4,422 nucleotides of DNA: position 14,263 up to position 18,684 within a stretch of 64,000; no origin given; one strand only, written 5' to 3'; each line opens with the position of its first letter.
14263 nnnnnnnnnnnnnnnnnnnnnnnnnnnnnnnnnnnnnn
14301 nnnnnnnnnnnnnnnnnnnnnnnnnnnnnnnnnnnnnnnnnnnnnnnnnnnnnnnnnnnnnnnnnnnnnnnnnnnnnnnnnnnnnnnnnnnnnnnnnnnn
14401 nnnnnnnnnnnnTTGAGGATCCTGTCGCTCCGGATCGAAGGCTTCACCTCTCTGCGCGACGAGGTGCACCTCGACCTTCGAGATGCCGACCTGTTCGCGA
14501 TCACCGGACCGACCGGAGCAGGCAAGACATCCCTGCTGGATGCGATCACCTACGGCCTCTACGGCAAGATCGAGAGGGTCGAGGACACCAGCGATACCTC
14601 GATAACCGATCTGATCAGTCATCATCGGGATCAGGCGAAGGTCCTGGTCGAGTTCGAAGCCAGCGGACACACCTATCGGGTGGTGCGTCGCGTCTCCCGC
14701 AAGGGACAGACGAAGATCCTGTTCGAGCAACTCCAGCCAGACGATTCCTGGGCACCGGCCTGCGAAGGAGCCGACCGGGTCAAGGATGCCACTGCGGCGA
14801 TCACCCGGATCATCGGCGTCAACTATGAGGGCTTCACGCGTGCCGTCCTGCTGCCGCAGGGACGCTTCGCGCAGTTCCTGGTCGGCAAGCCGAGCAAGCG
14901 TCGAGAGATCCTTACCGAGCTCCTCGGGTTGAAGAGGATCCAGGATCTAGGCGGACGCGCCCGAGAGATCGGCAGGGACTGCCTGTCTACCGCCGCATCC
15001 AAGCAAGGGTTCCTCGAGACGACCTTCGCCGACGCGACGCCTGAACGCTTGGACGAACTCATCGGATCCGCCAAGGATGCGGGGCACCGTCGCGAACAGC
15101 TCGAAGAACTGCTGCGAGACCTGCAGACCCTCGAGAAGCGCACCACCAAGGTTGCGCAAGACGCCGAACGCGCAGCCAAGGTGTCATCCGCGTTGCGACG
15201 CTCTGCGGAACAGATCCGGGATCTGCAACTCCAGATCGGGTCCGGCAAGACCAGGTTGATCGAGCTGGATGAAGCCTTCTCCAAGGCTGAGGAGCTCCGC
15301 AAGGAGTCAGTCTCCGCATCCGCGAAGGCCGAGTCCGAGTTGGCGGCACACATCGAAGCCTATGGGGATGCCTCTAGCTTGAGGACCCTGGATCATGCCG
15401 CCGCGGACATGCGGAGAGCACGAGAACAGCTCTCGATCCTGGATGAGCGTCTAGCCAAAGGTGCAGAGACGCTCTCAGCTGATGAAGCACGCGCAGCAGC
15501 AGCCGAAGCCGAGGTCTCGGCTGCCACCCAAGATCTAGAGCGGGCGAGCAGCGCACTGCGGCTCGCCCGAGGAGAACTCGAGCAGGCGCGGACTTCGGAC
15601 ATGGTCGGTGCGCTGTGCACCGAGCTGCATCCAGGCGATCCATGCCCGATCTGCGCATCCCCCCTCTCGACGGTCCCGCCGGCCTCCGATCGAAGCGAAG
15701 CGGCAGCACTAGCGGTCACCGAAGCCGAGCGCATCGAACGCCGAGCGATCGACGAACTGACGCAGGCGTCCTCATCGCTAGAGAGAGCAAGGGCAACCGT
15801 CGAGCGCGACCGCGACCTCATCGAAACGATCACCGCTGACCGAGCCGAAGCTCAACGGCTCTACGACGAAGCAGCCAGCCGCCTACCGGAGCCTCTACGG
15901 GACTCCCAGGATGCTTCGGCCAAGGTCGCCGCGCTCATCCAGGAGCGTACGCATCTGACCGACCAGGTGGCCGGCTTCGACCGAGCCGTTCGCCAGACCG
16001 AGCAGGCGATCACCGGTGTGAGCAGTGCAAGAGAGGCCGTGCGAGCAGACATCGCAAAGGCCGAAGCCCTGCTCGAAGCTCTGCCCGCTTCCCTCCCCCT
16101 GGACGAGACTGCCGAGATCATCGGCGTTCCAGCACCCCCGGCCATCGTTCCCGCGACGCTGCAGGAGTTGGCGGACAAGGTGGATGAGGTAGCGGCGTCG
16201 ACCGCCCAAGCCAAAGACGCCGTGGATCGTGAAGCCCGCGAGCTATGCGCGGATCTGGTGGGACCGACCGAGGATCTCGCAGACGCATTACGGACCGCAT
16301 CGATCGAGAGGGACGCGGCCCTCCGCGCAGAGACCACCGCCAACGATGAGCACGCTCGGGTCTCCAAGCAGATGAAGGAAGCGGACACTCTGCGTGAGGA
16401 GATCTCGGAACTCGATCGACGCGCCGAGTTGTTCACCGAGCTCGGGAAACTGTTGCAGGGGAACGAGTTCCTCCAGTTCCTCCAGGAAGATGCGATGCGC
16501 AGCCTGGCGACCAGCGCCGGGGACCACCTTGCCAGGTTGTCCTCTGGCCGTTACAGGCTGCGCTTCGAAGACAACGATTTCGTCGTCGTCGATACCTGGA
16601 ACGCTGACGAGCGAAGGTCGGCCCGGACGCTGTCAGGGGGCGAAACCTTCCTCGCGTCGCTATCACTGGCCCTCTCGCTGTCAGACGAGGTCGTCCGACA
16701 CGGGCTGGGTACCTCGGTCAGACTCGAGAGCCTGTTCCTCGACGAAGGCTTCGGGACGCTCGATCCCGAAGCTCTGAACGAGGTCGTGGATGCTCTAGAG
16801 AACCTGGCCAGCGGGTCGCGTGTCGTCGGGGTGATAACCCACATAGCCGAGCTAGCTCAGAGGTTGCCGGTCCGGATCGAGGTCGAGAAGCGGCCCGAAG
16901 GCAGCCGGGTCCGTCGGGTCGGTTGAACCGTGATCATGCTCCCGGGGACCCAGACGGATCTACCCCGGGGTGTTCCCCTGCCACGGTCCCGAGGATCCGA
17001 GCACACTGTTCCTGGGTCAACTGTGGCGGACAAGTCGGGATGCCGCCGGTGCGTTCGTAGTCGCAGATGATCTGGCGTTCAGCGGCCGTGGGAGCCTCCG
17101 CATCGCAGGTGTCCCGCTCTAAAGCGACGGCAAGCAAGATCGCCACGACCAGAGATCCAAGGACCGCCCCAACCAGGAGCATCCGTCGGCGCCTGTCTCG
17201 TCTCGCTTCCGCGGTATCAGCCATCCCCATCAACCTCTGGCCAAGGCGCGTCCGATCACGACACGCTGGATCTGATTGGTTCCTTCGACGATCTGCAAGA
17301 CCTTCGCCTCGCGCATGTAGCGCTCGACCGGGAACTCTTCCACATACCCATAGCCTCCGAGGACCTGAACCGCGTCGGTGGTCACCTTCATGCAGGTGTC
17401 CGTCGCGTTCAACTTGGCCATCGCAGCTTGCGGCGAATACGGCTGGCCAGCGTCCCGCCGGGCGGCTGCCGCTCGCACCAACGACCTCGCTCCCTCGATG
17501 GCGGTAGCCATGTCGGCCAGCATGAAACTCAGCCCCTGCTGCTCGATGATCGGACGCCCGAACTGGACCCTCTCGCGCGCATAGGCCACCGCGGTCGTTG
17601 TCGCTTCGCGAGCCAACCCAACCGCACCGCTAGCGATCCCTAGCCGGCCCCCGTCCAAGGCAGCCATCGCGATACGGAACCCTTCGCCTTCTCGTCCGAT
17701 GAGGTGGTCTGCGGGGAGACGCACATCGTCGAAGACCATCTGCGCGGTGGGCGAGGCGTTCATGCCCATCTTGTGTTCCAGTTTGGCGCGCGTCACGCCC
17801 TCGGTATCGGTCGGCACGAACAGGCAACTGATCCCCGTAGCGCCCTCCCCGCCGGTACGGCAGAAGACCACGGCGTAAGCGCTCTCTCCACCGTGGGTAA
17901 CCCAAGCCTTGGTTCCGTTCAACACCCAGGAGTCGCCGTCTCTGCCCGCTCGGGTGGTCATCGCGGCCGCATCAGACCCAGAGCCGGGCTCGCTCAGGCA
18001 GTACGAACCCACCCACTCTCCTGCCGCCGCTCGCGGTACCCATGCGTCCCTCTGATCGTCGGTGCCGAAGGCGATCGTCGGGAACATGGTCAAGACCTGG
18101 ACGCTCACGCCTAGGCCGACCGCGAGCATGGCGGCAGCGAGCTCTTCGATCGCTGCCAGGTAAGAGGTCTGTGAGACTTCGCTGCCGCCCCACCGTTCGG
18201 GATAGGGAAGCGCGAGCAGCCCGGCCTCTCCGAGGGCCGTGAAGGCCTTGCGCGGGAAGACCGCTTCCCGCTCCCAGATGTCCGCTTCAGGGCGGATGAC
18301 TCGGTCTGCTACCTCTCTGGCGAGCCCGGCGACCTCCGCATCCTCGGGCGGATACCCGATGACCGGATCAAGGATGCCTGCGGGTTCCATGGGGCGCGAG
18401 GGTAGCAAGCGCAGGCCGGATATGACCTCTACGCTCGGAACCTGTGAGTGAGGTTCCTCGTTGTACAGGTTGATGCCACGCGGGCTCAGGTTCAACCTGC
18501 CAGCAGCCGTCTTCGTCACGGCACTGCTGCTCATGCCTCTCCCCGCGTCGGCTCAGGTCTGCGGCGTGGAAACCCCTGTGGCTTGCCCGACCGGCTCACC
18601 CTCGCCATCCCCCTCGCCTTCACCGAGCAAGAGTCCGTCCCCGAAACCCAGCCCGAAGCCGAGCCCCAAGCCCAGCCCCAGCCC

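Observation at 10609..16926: Translationally coupled nurA–herA–sbcD–sbcC operon: archaeal-type DNA-end resection module in an actinobacterial chromosome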

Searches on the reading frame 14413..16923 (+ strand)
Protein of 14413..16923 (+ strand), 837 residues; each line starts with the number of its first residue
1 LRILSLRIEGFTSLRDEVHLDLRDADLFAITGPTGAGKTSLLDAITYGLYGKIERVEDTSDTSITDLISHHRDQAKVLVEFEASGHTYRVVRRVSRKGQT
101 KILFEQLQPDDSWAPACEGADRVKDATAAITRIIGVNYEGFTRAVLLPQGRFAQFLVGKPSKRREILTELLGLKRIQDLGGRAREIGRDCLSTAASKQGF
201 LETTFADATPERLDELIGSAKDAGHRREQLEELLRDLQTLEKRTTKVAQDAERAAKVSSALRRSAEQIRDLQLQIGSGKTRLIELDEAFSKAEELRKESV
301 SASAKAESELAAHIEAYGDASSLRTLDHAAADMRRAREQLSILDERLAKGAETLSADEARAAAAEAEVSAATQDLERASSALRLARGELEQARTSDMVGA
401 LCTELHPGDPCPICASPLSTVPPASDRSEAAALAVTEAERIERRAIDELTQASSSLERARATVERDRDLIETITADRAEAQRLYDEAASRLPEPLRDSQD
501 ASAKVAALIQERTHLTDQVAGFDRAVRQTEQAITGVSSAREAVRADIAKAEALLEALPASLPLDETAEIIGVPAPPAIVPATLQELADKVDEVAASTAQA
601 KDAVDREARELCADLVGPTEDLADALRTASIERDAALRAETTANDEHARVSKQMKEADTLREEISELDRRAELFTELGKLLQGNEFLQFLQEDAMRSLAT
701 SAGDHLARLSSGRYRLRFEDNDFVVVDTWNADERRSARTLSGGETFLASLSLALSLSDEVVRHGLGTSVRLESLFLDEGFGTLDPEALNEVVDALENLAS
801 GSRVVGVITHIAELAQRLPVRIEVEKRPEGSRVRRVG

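Call 12: search_protein_families(library=pfam, proteins=[window:14413-16923:+], max_evalue=0.01)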
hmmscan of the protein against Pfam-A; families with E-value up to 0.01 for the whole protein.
window:14413-16923:+ (837 aa): 9 families
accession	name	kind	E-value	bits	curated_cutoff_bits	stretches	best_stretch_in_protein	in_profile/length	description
PF13476.12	AAA_23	-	2e-24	87.8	27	1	5-242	1-198/201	AAA domain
PF02463.25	SMC_N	-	1.7e-13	51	40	1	4-105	3-114/220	RecF/RecN/SMC N terminal domain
PF13558.12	SbcC_Walker_B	-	2.2e-13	50.7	27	1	727-796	20-89/90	SbcC/RAD50-like, Walker B motif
PF13514.12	AAA_27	-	3.1e-07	30.6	22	1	1-122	1-116/206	AAA domain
PF00005.33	ABC_tran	-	2.3e-06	28.7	25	1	17-101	3-86/137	ABC transporter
PF13555.12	AAA_29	-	6.8e-06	26.2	27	1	19-51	16-48/61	P-loop containing region of AAA domain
PF13175.12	AAA_15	-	0.00013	22.2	32.1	1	1-47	1-45/374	AAA ATPase domain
PF13304.12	AAA_21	-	0.0015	19.1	27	1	27-131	1-131/304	AAA domain, putative AbiEii toxin, Type IV TA system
PF10157.14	BORCS6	-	0.0089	16.6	35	0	576-669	2-95/101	BLOC-1-related complex sub-unit 6 C-terminal helix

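Call 13: search_protein_families(library=ncbifam, proteins=[window:14413-16923:+], max_evalue=0.01)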
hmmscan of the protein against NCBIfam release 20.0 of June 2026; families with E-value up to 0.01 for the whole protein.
window:14413-16923:+ (837 aa): 60 families (the best 25 are shown)
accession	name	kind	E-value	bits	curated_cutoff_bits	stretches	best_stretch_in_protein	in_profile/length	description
TIGR00618.1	sbcc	subfamily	9.2e-87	292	478.5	2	586-834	795-1043/1043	exonuclease subunit SbcC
NF007600.2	PRK10246.1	equivalog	1.3e-66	225.4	750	2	583-826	786-1031/1047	exonuclease subunit SbcC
NF041752.4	sbcc_Bac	equivalog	9.9e-64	215.8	1420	2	448-825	745-1114/1130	exonuclease subunit SbcC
NF041751.2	sbcc_Staph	equivalog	1.1e-55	189.2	920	3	726-826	900-997/1007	exonuclease subunit SbcC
NF003034.1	PRK03918.1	equivalog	2.8e-27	95.1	700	1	1-393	1-368/878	DNA double-strand break repair ATPase Rad50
NF053563.1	Rkd4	equivalog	5.7e-20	71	860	1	1-382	1-362/747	arcadin-4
NF041035.1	Rad50_Halo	equivalog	2.8e-19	69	1000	2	1-312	1-297/883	DNA double-strand break repair ATPase Rad50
NF041034.1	Rad50_Sulf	equivalog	4.6e-19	67.8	1000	2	1-152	1-135/872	DNA double-strand break repair ATPase Rad50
NF002244.0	PRK01156.1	equivalog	2.4e-18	65.7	847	1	2-177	2-165/895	DNA double-strand break repair ATPase Rad50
NF002572.0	PRK02224.1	equivalog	7.9e-18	64.1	1087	1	1-390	1-369/888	DNA double-strand break repair ATPase Rad50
TIGR02169.1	SMC_prok_A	equivalog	9.9e-14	50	729.4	2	5-101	4-107/1165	chromosome segregation protein SMC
NF045487.1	ASRP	equivalog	3e-11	42.6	300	1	212-556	109-447/593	archaea-specific SMC-related protein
TIGR02168.1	SMC_prok_B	equivalog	6.7e-11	40.7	567.35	1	3-47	2-45/1181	chromosome segregation protein SMC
NF010068.0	PRK13548.1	equivalog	4.3e-10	39.1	261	1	12-52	18-58/261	heme ABC transporter ATP-binding protein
TIGR00611.2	recf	equivalog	4.6e-08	32.6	172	1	6-101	4-92/339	DNA replication/repair protein RecF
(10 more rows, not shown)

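Call 14: search_protein_families(library=padloc, proteins=[window:14413-16923:+], max_evalue=0.01)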
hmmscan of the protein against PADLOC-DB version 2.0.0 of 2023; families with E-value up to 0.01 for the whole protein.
window:14413-16923:+ (837 aa): 63 families (the best 25 are shown)
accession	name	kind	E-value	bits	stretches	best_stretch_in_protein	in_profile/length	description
PDLC03859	LmuB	-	1.3e-30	105.1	1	1-757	3-529/611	-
PDLC04135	mad3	-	1.8e-25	88.3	1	2-826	1-339/374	mads_3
PDLC03865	LmuB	-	1.8e-13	47.6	1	1-74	1-79/1007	-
PDLC02747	PbeC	-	2.2e-13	48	1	2-101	2-107/632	PbeC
PDLC03861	LmuB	-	2.5e-12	43.6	1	2-99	209-307/1213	-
PDLC02714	PbeC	-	6.3e-11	39.8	1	1-106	1-113/651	PbeC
PDLC04140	mad8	-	6.2e-10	37.1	1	7-236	9-129/314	mads_8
PDLC02739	PbeC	-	2.1e-09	34.6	1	1-394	1-383/644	PbeC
PDLC02741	PbeC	-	1.1e-08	32.1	1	29-110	32-116/644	PbeC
PDLC03868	LmuB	-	1.7e-08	31.2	2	219-653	305-737/1035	-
PDLC02713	PbeC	-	4.6e-08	30.2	1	23-179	26-180/626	PbeC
PDLC03863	LmuB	-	8e-08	29.4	1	2-107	4-96/610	-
PDLC02730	PbeC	-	1.4e-07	28.7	1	29-104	32-115/651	PbeC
PDLC02726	PbeC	-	1.6e-07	28.2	1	24-99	26-105/637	PbeC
PDLC02668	DndD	-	6.7e-07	26.7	1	1-98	1-114/659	DndD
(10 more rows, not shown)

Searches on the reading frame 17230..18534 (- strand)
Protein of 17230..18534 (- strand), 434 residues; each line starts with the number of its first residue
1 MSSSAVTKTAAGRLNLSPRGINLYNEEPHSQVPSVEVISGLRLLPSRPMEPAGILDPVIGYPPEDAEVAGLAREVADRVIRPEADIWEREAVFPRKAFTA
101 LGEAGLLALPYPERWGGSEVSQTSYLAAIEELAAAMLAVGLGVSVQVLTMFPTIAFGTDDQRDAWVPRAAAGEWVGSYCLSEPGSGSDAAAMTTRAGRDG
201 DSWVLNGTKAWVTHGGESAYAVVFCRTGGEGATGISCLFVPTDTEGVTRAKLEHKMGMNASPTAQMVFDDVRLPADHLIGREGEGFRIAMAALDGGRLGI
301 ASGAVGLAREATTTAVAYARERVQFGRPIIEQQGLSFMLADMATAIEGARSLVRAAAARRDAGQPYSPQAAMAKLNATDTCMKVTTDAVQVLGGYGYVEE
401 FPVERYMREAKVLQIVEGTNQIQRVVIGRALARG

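Call 43: search_protein_families(library=pfam, proteins=[window:17230-18534:-], max_evalue=0.0001)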
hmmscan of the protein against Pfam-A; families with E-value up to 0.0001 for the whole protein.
window:17230-18534:- (434 aa): 5 families
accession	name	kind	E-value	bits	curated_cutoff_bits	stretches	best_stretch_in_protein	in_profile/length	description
PF00441.29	Acyl-CoA_dh_1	-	2.4e-49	167.7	22.4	1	283-431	1-149/150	Acyl-CoA dehydrogenase, C-terminal domain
PF02770.24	Acyl-CoA_dh_M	-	1.7e-28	99.1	33.3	1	178-271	2-97/97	Acyl-CoA dehydrogenase, middle domain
PF02771.21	Acyl-CoA_dh_N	-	1.9e-24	86.6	22.9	1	64-173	3-113/113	Acyl-CoA dehydrogenase, N-terminal domain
PF08028.16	Acyl-CoA_dh_2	-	5.5e-23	82.2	22.7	1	298-420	1-133/134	Acyl-CoA dehydrogenase, C-terminal domain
PF22924.1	ACOX_C_alpha1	-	2.2e-05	24.8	27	0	299-431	10-168/169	Acyl-CoA oxidase, C-alpha1 domain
